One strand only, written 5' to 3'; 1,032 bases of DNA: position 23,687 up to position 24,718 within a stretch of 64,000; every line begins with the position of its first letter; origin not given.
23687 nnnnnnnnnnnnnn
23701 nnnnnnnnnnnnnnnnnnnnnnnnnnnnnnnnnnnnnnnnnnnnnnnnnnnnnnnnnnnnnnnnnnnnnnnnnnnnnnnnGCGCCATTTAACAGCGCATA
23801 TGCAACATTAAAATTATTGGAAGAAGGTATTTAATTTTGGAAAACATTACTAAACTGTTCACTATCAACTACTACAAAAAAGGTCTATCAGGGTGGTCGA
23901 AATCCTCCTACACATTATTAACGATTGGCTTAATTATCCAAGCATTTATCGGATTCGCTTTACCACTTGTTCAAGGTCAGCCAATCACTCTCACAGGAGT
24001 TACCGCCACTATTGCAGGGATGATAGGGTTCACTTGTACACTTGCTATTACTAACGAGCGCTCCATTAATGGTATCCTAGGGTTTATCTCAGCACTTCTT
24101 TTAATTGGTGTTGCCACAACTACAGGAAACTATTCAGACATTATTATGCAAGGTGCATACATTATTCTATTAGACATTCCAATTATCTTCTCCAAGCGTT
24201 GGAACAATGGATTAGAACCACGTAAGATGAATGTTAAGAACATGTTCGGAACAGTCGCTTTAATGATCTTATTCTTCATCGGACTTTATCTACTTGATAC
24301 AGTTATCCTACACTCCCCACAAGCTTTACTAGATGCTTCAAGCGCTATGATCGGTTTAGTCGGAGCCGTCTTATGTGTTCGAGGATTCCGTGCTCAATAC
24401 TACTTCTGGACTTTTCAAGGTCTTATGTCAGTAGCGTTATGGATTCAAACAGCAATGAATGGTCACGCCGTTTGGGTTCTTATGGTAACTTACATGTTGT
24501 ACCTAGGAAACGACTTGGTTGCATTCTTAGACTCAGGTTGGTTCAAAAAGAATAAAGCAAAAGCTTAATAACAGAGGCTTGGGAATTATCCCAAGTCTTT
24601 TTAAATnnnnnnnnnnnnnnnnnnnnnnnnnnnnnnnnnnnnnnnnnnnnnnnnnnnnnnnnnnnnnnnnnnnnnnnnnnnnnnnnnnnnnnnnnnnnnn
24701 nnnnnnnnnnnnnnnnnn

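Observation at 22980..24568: Deoxynucleoside kinase plus PnuC-family transporter: a phage nucleoside uptake and salvage module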

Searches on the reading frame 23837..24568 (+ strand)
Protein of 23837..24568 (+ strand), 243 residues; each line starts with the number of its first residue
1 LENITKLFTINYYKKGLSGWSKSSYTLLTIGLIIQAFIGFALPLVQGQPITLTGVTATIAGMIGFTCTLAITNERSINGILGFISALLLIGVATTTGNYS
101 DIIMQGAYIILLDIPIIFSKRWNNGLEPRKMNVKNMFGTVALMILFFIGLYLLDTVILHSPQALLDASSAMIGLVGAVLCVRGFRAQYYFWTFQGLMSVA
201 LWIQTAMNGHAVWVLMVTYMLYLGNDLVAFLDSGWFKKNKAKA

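Call 3: search_protein_families(library=pfam, proteins=[window:23837-24568:+], max_evalue=0.01)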
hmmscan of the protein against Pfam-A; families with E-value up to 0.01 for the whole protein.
window:23837-24568:+ (243 aa): 1 family
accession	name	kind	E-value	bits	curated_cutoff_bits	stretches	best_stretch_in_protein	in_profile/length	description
PF04973.17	NMN_transporter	-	8.9e-23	81.6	27.3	1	57-231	4-171/175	Nicotinamide mononucleotide transporter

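Call 4: search_protein_families(library=ncbifam, proteins=[window:23837-24568:+], max_evalue=0.01)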
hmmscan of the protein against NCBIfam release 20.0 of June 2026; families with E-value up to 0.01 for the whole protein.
window:23837-24568:+ (243 aa): 1 family
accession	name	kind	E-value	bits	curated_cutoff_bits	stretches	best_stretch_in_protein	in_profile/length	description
TIGR01528.1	NMN_trans_PnuC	equivalog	2e-17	63.7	42.45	1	58-240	6-186/187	nicotinamide riboside transporter PnuC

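Call 5: search_protein_families(library=phrogs, proteins=[window:23837-24568:+], max_evalue=0.001)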
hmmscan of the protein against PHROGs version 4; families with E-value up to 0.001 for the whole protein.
window:23837-24568:+ (243 aa): 1 family
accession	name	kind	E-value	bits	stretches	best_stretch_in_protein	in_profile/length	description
phrog_1880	-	moron, auxiliary metabolic gene and host takeover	8.2e-61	206.5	1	5-242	2-233/235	PnuC-like nicotinamide mononucleotide transport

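Call 7: search_dna_similar(query=window:23837-24568:+, collection=phages, mode=protein, max_rows=60, rows=spread)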
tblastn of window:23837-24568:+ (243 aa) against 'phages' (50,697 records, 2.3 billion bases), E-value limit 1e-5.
Records with a match: 117; places in all: 119; records where one place covers at least 80% of the query: 101.
Best place of each record, by identity: 95-99% 2; 90-95% 2; 60-80% 33; <60% 80.
By first word of the organism name: Enterococcus 51; Lactobacillus 42; Vibrio 10; Weissella 7; Lactococcus 2; Lactiplantibacillus 1; Listeria 1; Leuconostoc 1; Klebsiella 1; Levilactobacillus 1.
By host as written in the record: - 21; Lactobacillus plantarum 18; Enterococcus faecalis 10; Lactobacillus brevis 7; Enterococcus sp. 5; Enterococcus faecium 5; Enterococcus faecalis ATCC 700802 / V583 4; Enterococcus mundtii 3; and 29 more.
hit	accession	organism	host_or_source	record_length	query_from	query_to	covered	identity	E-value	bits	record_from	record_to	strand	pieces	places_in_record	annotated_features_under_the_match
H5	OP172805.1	Enterococcus phage EH93P2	Enterococcus_B hirae DO93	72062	1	236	97%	94.1%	1e-143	449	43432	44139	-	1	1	hypothetical protein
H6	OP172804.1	Enterococcus phage EH93P1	Enterococcus_B hirae DO93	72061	52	243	79%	96.9%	7e-118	375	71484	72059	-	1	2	hypothetical protein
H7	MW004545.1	Enterococcus phage EFGrNG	Enterococcus faecalis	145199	1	240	99%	72.9%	5e-115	367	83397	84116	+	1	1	hypothetical protein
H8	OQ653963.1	Enterococcus phage PEF1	Enterococcus faecalis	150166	1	240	99%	72.9%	5e-115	367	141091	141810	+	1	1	hypothetical protein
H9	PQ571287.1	Enterococcus phage EA1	Enterococcus avium BBCO_DT_2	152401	1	240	99%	72.9%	5e-115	367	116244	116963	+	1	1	PnuC-like nicotinamide mononucleotide transport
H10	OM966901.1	Enterococcus phage vB_OCPT_Bill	Enterococcus sp.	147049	1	240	99%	72.9%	5e-115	367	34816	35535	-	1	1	hypothetical protein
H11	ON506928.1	Enterococcus phage TJE2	Enterococcus faecium strain UCH1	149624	1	240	99%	72.9%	5e-115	367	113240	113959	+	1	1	ribosyl nicotinamide transporter PnuC-like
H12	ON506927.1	Enterococcus phage TJE1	Enterococcus faecium strain UCH1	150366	2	243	100%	71.9%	2e-113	362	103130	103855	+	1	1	nicotinamide mononucleotide transporter | hypothetical protein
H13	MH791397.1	Enterococcus phage EfsSzw-1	Enterococcus faecalis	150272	2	243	100%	71.9%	3e-113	362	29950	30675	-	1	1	nicotinamide mononucleotide transporter | putative ribonucleotide reductase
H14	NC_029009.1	Enterococcus phage EFDG1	Enterococcus faecalis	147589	1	240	99%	72.5%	3e-114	365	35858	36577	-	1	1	PnuC-like nicotinamide mononucleotide transport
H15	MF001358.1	Enterococcus phage EF1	Enterococcus faecalis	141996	2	242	99%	71.4%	1e-112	360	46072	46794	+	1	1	ribosylnicotinamide transporter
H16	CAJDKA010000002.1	Enterococcus phage 163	Human fecal sample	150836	2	243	100%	71.1%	1e-112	360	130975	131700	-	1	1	Nicotinamide mononucleotide transporter | Glutaredoxin-like protein NrdH, required for reduction of ...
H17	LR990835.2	Enterococcus phage Porthos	-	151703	2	243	100%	71.1%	1e-112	360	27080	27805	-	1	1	Nicotinamide mononucleotide transporter | Thioredoxin-like protein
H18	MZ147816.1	Enterococcus phage 113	Enterococcus faecium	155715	2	243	100%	71.1%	1e-112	360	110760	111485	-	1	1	PnuC-like NrdR-regulated deoxyribonucleotide transporter | ribosome_binding_site | NrdH-like glutaredoxin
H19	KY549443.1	Enterococcus phage EFP01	Enterococcus faecium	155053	2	243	100%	71.1%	2e-112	360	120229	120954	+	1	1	membrane protein | putative ribonucleotide reductase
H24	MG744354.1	Lactobacillus phage Satyr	Lactobacillus plantarum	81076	2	242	99%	58.8%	5e-83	275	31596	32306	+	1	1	nicotinamide mononucleotide transporter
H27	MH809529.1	Lactobacillus phage Iacchus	Lactobacillus plantarum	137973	2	242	99%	58.0%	2e-82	273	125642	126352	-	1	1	nicotinamide mononucleotide transporter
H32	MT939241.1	Enterococcus phage 9183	Enterococcus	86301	3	242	99%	43.0%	9e-49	177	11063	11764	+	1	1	NrdR-regulated deoxyribonucleotide transporter PnuC-like protein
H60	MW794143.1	Vibrio phage ICP1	-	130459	57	240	76%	23.4%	8e-7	55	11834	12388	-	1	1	hypothetical protein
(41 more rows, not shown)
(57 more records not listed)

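Call 9: get_annotated_region(hit=H18, flank=5000)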
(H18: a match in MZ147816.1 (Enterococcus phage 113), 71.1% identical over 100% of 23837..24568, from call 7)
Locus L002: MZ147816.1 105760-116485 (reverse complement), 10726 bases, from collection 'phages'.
description: Enterococcus phage 113, partial genome.
organism: Enterococcus phage 113 (NCBI taxid 2835638)
taxonomy: Viruses; Duplodnaviria; Heunggongvirae; Uroviricota; Caudoviricetes; Herelleviridae; Brockvirinae; Schiekvirus
host: Enterococcus faecium; source: raw sewage; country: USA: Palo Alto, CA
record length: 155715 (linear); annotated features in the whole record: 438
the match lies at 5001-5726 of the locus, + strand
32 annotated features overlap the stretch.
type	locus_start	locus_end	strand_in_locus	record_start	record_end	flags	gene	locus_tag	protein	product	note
CDS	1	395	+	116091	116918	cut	-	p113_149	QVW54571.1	sulfiredoxin domain containing protein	ORF149; ParB/Sulfiredoxin domain containing protein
regulatory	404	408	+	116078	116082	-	-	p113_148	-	ribosome_binding_site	-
CDS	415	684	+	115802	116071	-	-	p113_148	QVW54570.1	hypothetical protein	ORF148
regulatory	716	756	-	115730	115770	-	-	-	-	terminator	-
regulatory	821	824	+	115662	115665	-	-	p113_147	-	ribosome_binding_site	-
CDS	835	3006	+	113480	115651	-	-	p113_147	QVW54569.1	NrdD-like ribonucleotide reductase of class III (anaerobic), large subunit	ORF147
regulatory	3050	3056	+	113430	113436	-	-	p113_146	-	ribosome_binding_site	-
CDS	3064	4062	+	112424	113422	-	-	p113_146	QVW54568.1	very short patch repeat endonuclease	ORF146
regulatory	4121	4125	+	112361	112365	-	-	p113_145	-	ribosome_binding_site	-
CDS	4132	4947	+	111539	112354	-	-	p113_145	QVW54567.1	deoxyadenosine kinase / deoxyguanosine kinase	ORF145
regulatory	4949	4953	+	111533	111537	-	-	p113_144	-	ribosome_binding_site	-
CDS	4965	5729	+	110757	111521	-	-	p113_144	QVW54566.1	PnuC-like NrdR-regulated deoxyribonucleotide transporter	ORF144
regulatory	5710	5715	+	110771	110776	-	-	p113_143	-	ribosome_binding_site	-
CDS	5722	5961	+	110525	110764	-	-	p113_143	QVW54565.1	NrdH-like glutaredoxin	ORF143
regulatory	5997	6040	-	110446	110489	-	-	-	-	terminator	-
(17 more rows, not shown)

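Call 26: search_solved_structures(query=window:23837-24568:+, max_evalue=1, show_alignments=3)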
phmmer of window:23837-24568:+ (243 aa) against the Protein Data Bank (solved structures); distinct sequences matched with E-value up to 1: 3.
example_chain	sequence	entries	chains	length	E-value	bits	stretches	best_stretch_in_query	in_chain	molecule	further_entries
4qtn_A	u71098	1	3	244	0.0027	20.1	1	57-236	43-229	Nicotinamide riboside transporter PnuC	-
5kin_A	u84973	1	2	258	0.08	15.3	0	68-117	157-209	Tryptophan synthase alpha chain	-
6qky_A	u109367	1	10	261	0.084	15.2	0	68-117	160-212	Tryptophan synthase alpha chain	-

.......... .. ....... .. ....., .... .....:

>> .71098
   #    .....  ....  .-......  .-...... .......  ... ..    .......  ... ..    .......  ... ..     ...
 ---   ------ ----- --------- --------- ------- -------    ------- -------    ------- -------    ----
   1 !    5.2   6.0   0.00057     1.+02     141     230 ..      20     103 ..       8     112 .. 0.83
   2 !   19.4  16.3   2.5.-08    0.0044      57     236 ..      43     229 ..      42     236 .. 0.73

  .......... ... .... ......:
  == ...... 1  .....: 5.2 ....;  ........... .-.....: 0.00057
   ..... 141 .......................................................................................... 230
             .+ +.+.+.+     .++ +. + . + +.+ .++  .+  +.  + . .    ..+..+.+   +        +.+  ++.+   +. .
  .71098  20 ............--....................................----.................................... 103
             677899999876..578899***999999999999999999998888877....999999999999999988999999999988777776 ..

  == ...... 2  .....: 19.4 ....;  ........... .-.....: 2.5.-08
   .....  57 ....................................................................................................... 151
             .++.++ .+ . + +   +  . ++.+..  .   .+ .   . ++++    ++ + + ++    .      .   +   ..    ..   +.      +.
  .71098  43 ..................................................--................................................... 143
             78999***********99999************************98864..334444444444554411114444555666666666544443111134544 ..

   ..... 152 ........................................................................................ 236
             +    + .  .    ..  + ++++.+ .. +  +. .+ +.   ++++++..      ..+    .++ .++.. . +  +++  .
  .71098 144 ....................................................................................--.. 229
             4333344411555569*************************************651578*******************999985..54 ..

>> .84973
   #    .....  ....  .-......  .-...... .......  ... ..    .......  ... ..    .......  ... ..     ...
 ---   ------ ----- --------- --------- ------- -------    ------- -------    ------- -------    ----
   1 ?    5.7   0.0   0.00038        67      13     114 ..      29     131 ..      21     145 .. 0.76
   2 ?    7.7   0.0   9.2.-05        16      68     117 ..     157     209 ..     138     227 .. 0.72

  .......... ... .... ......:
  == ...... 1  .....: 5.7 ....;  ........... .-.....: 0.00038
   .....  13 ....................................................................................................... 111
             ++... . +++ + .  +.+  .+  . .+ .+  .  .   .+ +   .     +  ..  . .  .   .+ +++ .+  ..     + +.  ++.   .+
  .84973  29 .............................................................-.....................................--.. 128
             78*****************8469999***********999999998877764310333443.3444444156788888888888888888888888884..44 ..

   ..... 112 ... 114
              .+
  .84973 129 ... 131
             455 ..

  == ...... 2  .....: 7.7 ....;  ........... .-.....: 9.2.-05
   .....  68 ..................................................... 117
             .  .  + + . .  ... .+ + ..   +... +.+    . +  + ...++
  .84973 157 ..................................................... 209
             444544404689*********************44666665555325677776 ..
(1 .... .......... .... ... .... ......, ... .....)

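Call 28: find_homologous_proteins(query=window:23837-24568:+, max_evalue=0.001)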
Query window:23837-24568:+ (243 aa): 81 proteins with E <= 0.001 among 1054 candidates.
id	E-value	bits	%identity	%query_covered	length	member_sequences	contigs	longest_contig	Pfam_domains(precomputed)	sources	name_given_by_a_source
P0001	9.4e-152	521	99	100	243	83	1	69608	PF04973.18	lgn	-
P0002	3.5e-111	388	73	98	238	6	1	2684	PF04973.18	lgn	-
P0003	2.4e-110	385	73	99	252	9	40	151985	PF04973.18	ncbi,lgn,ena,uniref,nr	ncbi:PnuC-like ribosyl nicotinamide transporter [Enterococcus phage EFGrKN]|uniref:Nicotinamide mono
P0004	1.8e-109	382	73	99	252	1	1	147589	PF04973.18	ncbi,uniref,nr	ncbi:PnuC-like nicotinamide mononucleotide transport [Enterococcus phage EFDG1]|uniref:NrdR-regulate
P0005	7.5e-109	380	72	99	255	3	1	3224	PF04973.18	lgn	-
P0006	8.8e-109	380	71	100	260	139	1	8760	PF04973.18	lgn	-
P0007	1.3e-108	380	72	99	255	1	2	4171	PF04973.18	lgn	-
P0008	2.7e-106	372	70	100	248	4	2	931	PF04973.18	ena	-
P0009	6.6e-106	371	70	99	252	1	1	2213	PF04973.18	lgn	-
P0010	4.1e-89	316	62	98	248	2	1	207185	PF04973.18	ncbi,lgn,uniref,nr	ncbi:nicotinamide riboside transporter PnuC [Lactobacillus sp. YT155]|uniref:nicotinamide riboside t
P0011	6.4e-88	312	62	98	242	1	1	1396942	PF04973.18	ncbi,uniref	ncbi:nicotinamide riboside transporter PnuC [Companilactobacillus sp. DQM5]|uniref:nicotinamide ribo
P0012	1.0e-87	311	65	98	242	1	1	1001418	PF04973.18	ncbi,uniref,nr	ncbi:nicotinamide mononucleotide transporter [Companilactobacillus sp. RD055328]|uniref:nicotinamide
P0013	2.9e-86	306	61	98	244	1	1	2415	PF04973.18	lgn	-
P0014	5.4e-86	306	63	99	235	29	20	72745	PF04973.18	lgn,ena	-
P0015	3.8e-85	303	60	98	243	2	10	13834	PF04973.18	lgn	-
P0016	7.5e-85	302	61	99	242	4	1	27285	PF04973.18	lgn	-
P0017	1.4e-84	301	61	99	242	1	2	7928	PF04973.18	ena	-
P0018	1.4e-84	301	60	98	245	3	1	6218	PF04973.18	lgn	-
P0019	5.4e-83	296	60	98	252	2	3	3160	PF04973.18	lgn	-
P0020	7.1e-83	295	60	98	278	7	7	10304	PF04973.18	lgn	-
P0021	2.7e-81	290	58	98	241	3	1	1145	PF04973.18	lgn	-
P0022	2.2e-80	287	59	99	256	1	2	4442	PF04973.18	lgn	-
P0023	3.1e-80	287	60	97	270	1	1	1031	PF04973.18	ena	-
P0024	3.5e-80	287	78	68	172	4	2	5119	PF04973.18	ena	-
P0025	4.0e-80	286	60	99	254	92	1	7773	PF04973.18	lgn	-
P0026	8.5e-80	285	61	98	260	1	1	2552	PF04973.18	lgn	-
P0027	4.8e-79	283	57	98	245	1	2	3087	PF04973.18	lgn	-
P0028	6.9e-79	282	57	98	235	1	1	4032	PF04973.18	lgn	-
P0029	9.4e-79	282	60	99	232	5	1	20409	PF04973.18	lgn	-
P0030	7.8e-78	279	59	98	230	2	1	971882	PF04973.18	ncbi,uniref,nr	ncbi:nicotinamide riboside transporter PnuC [Companilactobacillus metriopterae]|uniref:nicotinamide 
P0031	1.3e-77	278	58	97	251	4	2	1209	PF04973.18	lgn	-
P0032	1.5e-77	278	61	97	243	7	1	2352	PF04973.18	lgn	-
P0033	2.2e-77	277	57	100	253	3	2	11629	PF04973.18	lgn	-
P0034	3.3e-77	277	59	99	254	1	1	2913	PF04973.18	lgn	-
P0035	5.4e-77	276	60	100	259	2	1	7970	PF04973.18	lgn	-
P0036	1.3e-76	275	59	100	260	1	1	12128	PF04973.18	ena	-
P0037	1.3e-76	275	56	99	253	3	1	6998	PF04973.18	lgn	-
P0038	1.9e-76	274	58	96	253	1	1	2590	PF04973.18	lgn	-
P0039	5.0e-76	273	58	98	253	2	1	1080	PF04973.18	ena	-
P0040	1.3e-75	272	57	98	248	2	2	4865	PF04973.18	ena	-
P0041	1.5e-75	271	55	99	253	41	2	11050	PF04973.18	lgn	-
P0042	2.2e-75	271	58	98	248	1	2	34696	PF04973.18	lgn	-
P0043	1.0e-74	269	59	98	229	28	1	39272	PF04973.18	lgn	-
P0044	1.0e-74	269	59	97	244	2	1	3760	PF04973.18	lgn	-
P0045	1.1e-74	269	57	98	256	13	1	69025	PF04973.18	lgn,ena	-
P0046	1.4e-74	268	57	98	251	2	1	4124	PF04973.18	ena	-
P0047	1.4e-74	268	58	98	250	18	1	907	PF04973.18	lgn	-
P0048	2.4e-74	268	59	97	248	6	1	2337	PF04973.18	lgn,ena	-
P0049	5.0e-74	266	55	99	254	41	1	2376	PF04973.18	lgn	-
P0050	1.8e-73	265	56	99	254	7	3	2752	PF04973.18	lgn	-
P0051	2.3e-73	264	58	98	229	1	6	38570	PF04973.18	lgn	-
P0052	2.7e-73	264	55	99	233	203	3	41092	PF04973.18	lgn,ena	-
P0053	4.7e-73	263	56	99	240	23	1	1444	PF04973.18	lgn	-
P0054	6.8e-73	263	55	99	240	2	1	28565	PF04973.18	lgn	-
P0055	6.9e-73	263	53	98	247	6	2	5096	PF04973.18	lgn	-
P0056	2.1e-72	261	55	98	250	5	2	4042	PF04973.18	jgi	-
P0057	2.7e-72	261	57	98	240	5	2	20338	PF04973.18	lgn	-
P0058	3.9e-72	260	59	97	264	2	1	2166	PF04973.18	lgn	-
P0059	6.8e-72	259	53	98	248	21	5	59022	PF04973.18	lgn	-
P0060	2.3e-71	258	52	99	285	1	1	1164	PF04973.18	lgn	-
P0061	5.8e-71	256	54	98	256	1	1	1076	PF04973.18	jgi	-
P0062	6.5e-71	256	65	80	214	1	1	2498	PF04973.18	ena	-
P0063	1.2e-69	252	55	100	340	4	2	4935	PF04973.18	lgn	-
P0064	7.5e-69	250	52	98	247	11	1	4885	PF04973.18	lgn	-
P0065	8.6e-69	249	54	98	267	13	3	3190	PF04973.18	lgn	-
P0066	9.0e-69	249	52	97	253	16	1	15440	PF04973.18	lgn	-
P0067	1.9e-68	248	54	98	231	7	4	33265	PF04973.18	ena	-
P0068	2.3e-66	241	53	98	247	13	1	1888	PF04973.18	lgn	-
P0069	3.7e-64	234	53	98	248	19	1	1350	PF04973.18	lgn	-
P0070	8.1e-63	230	54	98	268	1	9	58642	PF04973.18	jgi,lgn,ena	-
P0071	1.7e-57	212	60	72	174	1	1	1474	PF04973.18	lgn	-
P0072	2.1e-56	209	46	99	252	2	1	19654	PF04973.18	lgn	-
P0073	7.0e-56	207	57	78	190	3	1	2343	PF04973.18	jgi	-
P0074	2.9e-54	202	45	99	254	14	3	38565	PF04973.18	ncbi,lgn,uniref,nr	ncbi:nicotinamide mononucleotide transporter [Fructobacillus sp. CRL 2054]|uniref:nicotinamide ribos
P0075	7.6e-54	200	47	99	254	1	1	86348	PF04973.18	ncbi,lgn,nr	ncbi:nicotinamide riboside transporter PnuC [Leuconostocaceae bacterium ESL0958]|nr:nicotinamide rib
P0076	1.8e-52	196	58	70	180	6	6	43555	PF04973.18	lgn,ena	-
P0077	2.7e-52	195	46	96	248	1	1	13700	PF04973.18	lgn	-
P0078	4.7e-52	195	44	99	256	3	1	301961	PF04973.18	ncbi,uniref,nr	ncbi:nicotinamide mononucleotide transporter [Fructobacillus sp. M2-14]|uniref:Nicotinamide mononucl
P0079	1.6e-50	190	45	98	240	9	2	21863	PF04973.18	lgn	-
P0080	9.3e-48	180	42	98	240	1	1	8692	PF04973.18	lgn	-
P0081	2.7e-47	179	42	98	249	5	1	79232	PF04973.18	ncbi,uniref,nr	ncbi:PnuC-like nicotinamide mononucleotide transport (endogenous virus) [Lactococcus phage KSY1]|uni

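Call 30: find_encoding_contigs(protein=P0011, flank=6000, max_places=2)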
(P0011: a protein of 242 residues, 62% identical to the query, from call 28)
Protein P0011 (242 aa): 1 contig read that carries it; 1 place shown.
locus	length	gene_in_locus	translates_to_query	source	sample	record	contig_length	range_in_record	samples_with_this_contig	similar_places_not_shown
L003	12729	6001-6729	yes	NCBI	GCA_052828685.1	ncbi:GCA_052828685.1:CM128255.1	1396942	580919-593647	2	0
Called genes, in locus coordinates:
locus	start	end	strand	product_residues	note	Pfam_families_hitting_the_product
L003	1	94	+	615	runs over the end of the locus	PF00012:HSP70, PF06723:MreB_Mbl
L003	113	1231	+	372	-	PF00226:DnaJ, PF01556:DnaJ_C, PF15777:Anti-TRAP (faint), PF00684:DnaJ_CXXCXGXG, PF27439:DnaJ_C_2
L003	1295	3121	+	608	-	PF00009:GTP_EFTU, PF22042:EF-G_D2 (faint), PF03144:GTP_EFTU_D2, PF00679:EFG_C, PF06421:LepA_C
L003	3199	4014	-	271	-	PF13930:Endonuclea_NS_2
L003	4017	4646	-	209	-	-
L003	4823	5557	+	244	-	PF01209:Ubie_methyltran, PF06325:PrmA, PF08003:Methyltransf_9, PF13489:Methyltransf_23, PF08241:Methyltransf_11, PF08242:Methyltransf_12, PF13649:Methyltransf_25, PF13847:Methyltransf_31, +2 more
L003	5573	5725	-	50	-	-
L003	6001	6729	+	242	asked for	PF04973:NMN_transporter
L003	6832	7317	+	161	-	PF06177:QueT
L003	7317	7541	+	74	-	PF11195:Tad2-like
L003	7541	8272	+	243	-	PF00106:adh_short, PF01370:Epimerase, PF08659:KR (weak), PF13561:adh_short_C2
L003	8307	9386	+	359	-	PF04389:Peptidase_M28 (faint), PF05343:Peptidase_M42, PF01546:Peptidase_M20 (weak)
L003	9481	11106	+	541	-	PF00005:ABC_tran, PF13304:AAA_21 (faint), PF12848:ABC_tran_Xtn, PF00005:ABC_tran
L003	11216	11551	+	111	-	PF03551:PadR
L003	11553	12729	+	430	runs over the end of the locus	PF13349:DUF4097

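Call 31: find_encoding_contigs(protein=P0078, flank=6000, max_places=2)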
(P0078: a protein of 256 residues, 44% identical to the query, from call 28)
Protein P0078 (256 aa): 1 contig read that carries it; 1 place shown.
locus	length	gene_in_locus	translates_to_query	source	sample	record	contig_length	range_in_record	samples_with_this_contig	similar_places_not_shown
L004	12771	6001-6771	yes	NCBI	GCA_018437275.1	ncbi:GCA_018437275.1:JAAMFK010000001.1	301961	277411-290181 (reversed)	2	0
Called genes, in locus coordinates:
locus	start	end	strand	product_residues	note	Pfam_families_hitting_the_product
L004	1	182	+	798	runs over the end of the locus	PF13514:AAA_27, PF02463:SMC_N (weak)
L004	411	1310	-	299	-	PF13624:SurA_N_3 (faint)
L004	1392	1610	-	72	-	-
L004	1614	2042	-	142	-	PF11969:DcpS_C, PF01230:HIT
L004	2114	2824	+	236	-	PF00005:ABC_tran, PF13304:AAA_21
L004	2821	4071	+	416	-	PF05975:EcsB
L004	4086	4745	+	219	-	PF02390:Methyltransf_4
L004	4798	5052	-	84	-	-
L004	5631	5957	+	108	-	PF00893:Multi_Drug_Res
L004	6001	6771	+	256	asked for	PF04973:NMN_transporter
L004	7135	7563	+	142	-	-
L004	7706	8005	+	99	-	PF00829:Ribosomal_L21p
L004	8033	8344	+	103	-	PF01016:Ribosomal_L27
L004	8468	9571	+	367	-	PF01321:Creatinase_N, PF00557:Peptidase_M24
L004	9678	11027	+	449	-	PF00149:Metallophos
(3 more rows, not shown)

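Call 32: find_encoding_contigs(protein=P0001, flank=10000, max_places=2)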
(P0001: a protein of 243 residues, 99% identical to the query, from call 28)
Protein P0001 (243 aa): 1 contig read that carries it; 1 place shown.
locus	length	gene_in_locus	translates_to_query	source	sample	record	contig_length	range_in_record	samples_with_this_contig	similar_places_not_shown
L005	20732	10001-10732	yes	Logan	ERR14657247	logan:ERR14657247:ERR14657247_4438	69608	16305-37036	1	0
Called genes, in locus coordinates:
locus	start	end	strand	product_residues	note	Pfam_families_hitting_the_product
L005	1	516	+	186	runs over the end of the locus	-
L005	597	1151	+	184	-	-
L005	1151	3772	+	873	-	PF01612:DNA_pol_A_exo1, PF00476:DNA_pol_A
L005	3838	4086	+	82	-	-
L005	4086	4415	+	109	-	-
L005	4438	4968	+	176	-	-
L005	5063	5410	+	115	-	PF07463:NUMOD4 (weak), PF13392:HNH_3 (weak)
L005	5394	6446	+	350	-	-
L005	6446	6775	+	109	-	-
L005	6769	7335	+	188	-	PF02075:RuvC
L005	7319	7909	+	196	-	PF04275:P-mevalo_kinase, PF13238:AAA_18, PF21448:DNMK (faint)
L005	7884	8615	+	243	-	-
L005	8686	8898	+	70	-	-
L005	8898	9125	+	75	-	-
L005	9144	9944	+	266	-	PF01712:dNK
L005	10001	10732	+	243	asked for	PF04973:NMN_transporter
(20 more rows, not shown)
